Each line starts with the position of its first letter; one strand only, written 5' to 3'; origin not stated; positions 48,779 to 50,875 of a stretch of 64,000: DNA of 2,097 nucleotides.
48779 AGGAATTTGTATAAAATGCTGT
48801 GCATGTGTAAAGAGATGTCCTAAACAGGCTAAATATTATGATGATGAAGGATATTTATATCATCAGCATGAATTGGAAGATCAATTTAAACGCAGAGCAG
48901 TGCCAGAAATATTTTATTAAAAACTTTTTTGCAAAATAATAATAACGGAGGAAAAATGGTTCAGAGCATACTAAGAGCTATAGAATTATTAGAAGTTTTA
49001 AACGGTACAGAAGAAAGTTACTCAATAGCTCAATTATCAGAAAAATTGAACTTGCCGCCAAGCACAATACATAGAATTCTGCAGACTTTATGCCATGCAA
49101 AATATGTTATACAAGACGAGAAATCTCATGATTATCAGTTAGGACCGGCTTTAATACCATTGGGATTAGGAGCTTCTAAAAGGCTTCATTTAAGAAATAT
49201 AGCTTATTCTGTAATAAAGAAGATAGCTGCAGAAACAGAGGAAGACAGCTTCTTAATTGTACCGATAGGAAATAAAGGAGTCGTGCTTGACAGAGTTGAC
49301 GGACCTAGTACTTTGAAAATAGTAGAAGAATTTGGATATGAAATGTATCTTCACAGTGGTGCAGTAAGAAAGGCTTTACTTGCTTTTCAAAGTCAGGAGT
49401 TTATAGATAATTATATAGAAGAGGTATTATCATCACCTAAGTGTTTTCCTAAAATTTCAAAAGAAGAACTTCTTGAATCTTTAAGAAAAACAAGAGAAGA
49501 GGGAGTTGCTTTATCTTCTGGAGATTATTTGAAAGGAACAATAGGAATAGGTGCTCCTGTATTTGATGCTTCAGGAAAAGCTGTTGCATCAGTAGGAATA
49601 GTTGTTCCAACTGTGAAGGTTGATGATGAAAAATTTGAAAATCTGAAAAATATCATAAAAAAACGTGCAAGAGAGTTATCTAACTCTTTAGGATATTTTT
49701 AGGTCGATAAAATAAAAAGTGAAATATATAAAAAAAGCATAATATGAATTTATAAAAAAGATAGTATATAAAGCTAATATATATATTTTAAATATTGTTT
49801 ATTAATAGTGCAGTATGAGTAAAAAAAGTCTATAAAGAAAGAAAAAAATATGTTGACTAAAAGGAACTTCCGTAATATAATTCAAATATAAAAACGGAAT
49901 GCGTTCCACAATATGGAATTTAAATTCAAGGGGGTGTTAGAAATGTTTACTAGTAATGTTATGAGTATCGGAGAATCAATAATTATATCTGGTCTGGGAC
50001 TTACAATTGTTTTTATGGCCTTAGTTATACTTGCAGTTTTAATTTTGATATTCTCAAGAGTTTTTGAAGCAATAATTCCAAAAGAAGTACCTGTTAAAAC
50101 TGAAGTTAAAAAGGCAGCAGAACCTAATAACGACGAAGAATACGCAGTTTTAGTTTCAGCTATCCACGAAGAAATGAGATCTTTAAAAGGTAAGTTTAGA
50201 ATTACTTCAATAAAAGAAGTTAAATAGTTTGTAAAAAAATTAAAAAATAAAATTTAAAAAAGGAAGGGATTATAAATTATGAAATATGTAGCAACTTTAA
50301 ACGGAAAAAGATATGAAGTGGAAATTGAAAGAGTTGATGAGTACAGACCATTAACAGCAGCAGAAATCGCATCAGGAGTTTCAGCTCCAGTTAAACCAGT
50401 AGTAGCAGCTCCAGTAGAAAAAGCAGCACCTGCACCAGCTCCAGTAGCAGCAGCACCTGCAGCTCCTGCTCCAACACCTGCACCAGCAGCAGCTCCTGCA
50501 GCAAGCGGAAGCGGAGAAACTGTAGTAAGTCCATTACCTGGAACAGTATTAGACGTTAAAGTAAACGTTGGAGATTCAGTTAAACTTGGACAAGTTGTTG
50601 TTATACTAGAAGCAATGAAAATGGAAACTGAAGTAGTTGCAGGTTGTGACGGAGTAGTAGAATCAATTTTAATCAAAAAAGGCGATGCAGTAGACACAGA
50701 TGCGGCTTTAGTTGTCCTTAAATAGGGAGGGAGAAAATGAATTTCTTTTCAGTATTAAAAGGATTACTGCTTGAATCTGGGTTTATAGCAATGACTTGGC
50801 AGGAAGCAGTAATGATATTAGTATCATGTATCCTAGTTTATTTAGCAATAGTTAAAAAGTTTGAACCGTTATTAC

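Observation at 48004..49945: Duplicated ~90-nt promoter-leader module with palindromic operator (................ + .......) upstream of the ferredoxin-iclR unit and of the gcdDCB-gctAB operon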

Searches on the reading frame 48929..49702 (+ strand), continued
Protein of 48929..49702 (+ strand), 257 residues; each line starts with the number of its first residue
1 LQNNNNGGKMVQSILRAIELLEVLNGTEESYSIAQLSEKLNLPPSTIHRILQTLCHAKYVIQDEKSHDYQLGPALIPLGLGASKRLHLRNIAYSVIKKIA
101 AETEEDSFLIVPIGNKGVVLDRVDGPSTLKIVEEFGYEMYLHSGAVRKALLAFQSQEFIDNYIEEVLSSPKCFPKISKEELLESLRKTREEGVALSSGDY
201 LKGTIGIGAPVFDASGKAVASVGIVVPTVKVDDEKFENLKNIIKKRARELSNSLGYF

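Call 29: find_encoding_contigs(protein=P0018, flank=10000, max_places=1)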
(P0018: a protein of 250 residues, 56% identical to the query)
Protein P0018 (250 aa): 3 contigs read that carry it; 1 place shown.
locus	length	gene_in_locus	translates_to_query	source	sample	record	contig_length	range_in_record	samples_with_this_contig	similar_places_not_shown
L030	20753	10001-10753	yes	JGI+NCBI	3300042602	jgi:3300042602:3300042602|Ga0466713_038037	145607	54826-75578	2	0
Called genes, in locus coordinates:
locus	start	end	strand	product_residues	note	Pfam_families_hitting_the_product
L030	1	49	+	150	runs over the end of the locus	-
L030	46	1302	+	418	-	PF03631:Virul_fac_BrkB, PF02082:Rrf2 (weak)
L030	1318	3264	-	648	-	PF10531:SLBB, PF14697:Fer4_21, PF12838:Fer4_7, PF13187:Fer4_9 (weak), PF00037:Fer4, PF12837:Fer4_6 (weak), PF02906:Fe_hyd_lg_C, PF02256:Fe_hyd_SSU, +3 more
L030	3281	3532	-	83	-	-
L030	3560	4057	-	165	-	PF07308:DUF1456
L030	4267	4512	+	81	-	-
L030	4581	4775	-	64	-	PF08984:DUF1858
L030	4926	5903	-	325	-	PF13580:SIS_2 (faint), PF01380:SIS, PF00571:CBS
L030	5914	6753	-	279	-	PF00793:DAHP_synth_1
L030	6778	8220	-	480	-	PF01225:Mur_ligase, PF08245:Mur_ligase_M, PF02875:Mur_ligase_C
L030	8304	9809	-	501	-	PF13541:ChlI, PF00493:MCM (faint), PF01078:Mg_chelatase, PF07728:AAA_5, PF13335:Mg_chelatase_C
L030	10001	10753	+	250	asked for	PF09339:HTH_IclR, PF01614:IclR_C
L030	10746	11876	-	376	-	PF06050:HGD-D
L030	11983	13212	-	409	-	PF06050:HGD-D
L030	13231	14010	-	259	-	PF01869:BcrAD_BadFG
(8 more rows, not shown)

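Call 30: find_encoding_contigs(protein=P0017, flank=10000, max_places=1)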
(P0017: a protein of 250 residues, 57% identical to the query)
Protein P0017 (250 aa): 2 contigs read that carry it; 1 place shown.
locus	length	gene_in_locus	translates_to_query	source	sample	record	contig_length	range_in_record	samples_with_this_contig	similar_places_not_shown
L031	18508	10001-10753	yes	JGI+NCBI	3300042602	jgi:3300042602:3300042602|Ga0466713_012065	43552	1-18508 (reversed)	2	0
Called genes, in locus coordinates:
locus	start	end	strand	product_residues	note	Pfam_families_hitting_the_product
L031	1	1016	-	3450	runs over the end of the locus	PF27417:BigA_3rd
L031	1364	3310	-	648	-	PF10531:SLBB (weak), PF12797:Fer4_2 (faint), PF14697:Fer4_21, PF12838:Fer4_7, PF13187:Fer4_9, PF00037:Fer4 (weak), PF02906:Fe_hyd_lg_C, PF02256:Fe_hyd_SSU, +3 more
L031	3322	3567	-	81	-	-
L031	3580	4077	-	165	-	PF07308:DUF1456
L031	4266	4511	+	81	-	-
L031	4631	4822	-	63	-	PF08984:DUF1858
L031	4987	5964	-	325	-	PF13580:SIS_2 (faint), PF01380:SIS, PF00571:CBS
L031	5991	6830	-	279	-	PF00793:DAHP_synth_1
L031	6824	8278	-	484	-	PF01225:Mur_ligase, PF08245:Mur_ligase_M, PF02875:Mur_ligase_C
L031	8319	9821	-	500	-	PF13541:ChlI, PF01078:Mg_chelatase, PF07728:AAA_5, PF00493:MCM (weak), PF13335:Mg_chelatase_C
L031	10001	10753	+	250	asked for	PF09339:HTH_IclR, PF01614:IclR_C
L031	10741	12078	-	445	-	PF03616:Glt_symporter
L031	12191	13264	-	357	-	PF02826:2-Hacid_dh_C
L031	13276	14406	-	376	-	PF06050:HGD-D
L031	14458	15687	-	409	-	PF06050:HGD-D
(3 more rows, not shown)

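Call 31: find_encoding_contigs(protein=P0010, flank=10000, max_places=1)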
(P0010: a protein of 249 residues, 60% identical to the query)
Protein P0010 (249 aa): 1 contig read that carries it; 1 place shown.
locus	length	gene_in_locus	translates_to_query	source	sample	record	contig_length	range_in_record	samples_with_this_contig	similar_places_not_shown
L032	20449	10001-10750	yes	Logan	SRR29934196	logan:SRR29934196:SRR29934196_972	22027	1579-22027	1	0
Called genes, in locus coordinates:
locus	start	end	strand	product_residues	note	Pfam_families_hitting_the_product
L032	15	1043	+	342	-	PF03480:DctP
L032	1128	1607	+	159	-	PF04290:DctQ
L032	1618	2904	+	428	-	PF06808:DctM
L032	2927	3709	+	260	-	PF00702:Hydrolase, PF13344:Hydrolase_6, PF13419:HAD_2 (weak), PF13242:Hydrolase_like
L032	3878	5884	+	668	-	PF00497:SBP_bac_3, PF08448:PAS_4 (faint), PF00512:HisKA, PF02518:HATPase_c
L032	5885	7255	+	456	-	PF00072:Response_reg, PF00158:Sigma54_activat, PF14532:Sigma54_activ_2, PF00004:AAA (weak), PF07728:AAA_5 (weak), PF25601:AAA_lid_14, PF02954:HTH_8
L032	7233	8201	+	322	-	PF16868:NMT1_3, PF09084:NMT1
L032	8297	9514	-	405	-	PF03616:Glt_symporter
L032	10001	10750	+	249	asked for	PF08279:HTH_11 (faint), PF09339:HTH_IclR, PF12802:MarR_2 (weak), PF13412:HTH_24 (weak), PF01614:IclR_C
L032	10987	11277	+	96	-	PF04277:OAD_gamma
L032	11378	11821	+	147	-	PF25973:BSH_CzcB (faint), PF00364:Biotin_lipoyl, PF25984:BSH_YknX (faint)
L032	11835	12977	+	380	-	PF03977:OAD_beta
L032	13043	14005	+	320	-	PF01144:CoA_trans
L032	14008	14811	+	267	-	PF01144:CoA_trans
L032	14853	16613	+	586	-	PF01039:Carboxyl_trans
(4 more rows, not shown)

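Call 52: search_solved_structures(query=window:48956-49702:+, max_evalue=1e-10, show_alignments=1)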
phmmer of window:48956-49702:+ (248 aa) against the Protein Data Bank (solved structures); distinct sequences matched with E-value up to 1e-10: 8.
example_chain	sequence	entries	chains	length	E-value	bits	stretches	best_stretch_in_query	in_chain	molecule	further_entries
1mkm_A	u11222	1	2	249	1.4e-28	102.9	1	4-247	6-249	IclR transcriptional regulator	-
2o0y_A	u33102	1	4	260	3.7e-17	65.6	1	2-242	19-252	Transcriptional regulator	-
5tjj_A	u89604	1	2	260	8.4e-17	64.4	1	3-247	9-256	Transcriptional regulator, IclR family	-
5y6i_A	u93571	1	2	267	6.1e-15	58.3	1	9-220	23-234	Transcriptional regulator KdgR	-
2g7u_A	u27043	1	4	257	6.5e-13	51.7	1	2-218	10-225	transcriptional regulator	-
5whm_A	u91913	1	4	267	2.2e-12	49.9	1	2-214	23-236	IclR family transcriptional regulator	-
2xrn_A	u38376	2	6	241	2.1e-11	46.8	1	2-225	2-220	HTH-TYPE TRANSCRIPTIONAL REGULATOR TTGV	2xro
1ysp_A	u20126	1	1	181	7.4e-11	45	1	107-247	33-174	Transcriptional regulator kdgR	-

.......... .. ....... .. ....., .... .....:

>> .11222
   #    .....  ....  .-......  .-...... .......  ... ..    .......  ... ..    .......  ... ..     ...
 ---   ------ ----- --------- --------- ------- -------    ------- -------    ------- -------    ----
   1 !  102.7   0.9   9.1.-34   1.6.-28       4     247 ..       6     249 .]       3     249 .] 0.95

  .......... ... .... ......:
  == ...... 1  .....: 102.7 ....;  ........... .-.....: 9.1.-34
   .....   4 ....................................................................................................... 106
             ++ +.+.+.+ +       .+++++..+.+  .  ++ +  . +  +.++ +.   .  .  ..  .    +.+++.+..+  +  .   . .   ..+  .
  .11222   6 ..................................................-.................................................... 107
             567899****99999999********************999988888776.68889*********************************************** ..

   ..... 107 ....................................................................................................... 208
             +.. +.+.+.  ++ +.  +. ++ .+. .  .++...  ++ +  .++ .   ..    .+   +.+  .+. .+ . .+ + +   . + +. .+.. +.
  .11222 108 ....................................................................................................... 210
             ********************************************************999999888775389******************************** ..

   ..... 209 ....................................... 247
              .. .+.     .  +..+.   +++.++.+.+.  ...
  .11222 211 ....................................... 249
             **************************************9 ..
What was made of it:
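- Closest known: Thermotoga maritima TM0065. Same: Full-length alignment, E = 1.4e-28 (call 52).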

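Call 53: search_protein_families(library=ncbifam, proteins=[window:48956-49702:+])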
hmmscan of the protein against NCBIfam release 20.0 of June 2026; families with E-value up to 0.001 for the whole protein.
window:48956-49702:+ (248 aa): 8 families
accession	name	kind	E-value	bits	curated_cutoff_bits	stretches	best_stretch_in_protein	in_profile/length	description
NF045644.1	TransRegBhcR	equivalog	2.8e-34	118.6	350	1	2-246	22-266/267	HTH-type transcriptional regulator BhcR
NF011671.1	PRK15090.1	equivalog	2.3e-31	109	275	1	2-247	10-255/256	DNA-binding transcriptional regulator KdgR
TIGR02431.1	pcaR_pcaU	subfamily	6.4e-27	94.4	284.75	1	1-243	4-246/248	beta-ketoadipate pathway transcriptional regulators, PcaR/PcaU/PobR family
NF007548.0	PRK10163.1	equivalog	6.7e-20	71.3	406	1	3-246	22-266/271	HTH-type transcriptional repressor AllR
NF008601.2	PRK11569.1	equivalog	2.1e-18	66.5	380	1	2-246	26-273/276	glyoxylate bypass operon transcriptional repressor IclR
NF007342.0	PRK09834.1-4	equivalog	1.1e-10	41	251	1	2-225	11-236/263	DNA-binding transcriptional regulator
NF007341.0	PRK09834.1-3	equivalog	4.4e-07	29.3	269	1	2-217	7-229/274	DNA-binding transcriptional regulator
NF007339.0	PRK09834.1-1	equivalog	1.5e-05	24.5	299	1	2-212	20-234/271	DNA-binding transcriptional regulator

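Call 66: find_encoding_contigs(protein=P0113, flank=10000, max_places=3)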
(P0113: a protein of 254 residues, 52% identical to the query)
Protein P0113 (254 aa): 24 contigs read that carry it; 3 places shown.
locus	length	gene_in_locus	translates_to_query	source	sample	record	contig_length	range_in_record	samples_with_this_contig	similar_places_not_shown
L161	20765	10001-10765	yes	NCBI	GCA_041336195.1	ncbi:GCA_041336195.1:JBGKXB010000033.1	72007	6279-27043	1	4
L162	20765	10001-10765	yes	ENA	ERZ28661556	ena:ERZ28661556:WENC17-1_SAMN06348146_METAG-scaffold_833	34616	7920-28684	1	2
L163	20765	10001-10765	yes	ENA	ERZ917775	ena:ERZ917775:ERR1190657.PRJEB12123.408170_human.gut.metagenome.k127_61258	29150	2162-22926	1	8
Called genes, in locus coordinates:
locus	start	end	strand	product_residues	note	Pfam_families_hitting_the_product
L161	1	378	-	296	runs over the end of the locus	PF00348:polyprenyl_synt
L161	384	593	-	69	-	PF02609:Exonuc_VII_S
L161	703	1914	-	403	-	PF13742:tRNA_anti_2, PF01336:tRNA_anti-codon, PF02601:Exonuc_VII_L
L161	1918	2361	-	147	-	PF01029:NusB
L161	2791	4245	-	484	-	PF00478:IMPDH, PF00571:CBS, PF03060:NMO (weak)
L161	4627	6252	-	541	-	PF00118:Cpn60_TCP1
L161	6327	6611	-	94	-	PF00166:Cpn10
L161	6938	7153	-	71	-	-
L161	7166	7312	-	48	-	-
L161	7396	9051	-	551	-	PF00990:GGDEF, PF00072:Response_reg, PF13487:HD_5, PF01966:HD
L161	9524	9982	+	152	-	-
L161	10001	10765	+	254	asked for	PF09339:HTH_IclR, PF13412:HTH_24 (faint), PF25213:HVO_A0261_N (weak), PF01614:IclR_C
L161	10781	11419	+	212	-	PF19085:Choline_bind_2 (weak)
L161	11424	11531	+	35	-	-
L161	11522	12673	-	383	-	PF06050:HGD-D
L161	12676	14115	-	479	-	PF06050:HGD-D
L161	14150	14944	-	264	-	PF01869:BcrAD_BadFG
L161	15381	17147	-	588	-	PF01039:Carboxyl_trans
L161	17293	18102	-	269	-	PF01144:CoA_trans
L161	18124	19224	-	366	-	PF01144:CoA_trans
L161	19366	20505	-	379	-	PF03977:OAD_beta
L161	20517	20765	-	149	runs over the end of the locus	-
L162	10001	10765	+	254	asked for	PF09339:HTH_IclR, PF13412:HTH_24 (faint), PF25213:HVO_A0261_N (weak), PF01614:IclR_C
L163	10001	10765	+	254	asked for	PF09339:HTH_IclR, PF13412:HTH_24 (faint), PF25213:HVO_A0261_N (weak), PF01614:IclR_C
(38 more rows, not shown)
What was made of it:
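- In Lachnospiraceae the iclR is about 10 kb from the site (call 66).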

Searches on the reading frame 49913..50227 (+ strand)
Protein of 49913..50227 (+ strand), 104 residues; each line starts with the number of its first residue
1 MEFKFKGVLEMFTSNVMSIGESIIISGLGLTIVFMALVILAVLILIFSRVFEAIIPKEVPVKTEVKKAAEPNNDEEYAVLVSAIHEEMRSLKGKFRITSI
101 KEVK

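Call 6: search_protein_families(library=pfam, proteins=[window:49913-50227:+])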
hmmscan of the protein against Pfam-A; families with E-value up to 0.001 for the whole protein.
window:49913-50227:+ (104 aa): 1 family
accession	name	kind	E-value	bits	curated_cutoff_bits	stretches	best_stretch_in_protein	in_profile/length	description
PF04277.18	OAD_gamma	-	1.7e-10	41.8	27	1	21-86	2-74/76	Oxaloacetate decarboxylase, gamma chain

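Call 53: search_protein_families(library=ncbifam, proteins=[window:49943-50227:+])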
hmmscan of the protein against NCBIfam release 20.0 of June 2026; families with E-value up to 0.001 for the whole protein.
window:49943-50227:+ (94 aa): 3 families
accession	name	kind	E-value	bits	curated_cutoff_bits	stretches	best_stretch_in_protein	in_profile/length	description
TIGR01195.1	oadG_fam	subfamily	2.2e-10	40.9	36.05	1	9-80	5-82/84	sodium pump decarboxylases, gamma subunit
NF002792.0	PRK02919.1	subfamily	5.5e-05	23.8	93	1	5-79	5-79/82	oxaloacetate decarboxylase subunit gamma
NF003004.0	PRK03814.1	equivalog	5.8e-05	23.3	84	1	16-69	15-64/86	oxaloacetate decarboxylase subunit gamma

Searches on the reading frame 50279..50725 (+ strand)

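Call 6: search_protein_families(library=pfam, proteins=[window:50279-50725:+])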
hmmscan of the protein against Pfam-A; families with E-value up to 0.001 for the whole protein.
window:50279-50725:+ (148 aa): 1 family
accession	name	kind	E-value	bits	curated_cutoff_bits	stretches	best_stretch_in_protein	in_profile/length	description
PF00364.28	Biotin_lipoyl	-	7.1e-18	64.7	22.1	1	81-147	2-73/73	Biotin-requiring enzyme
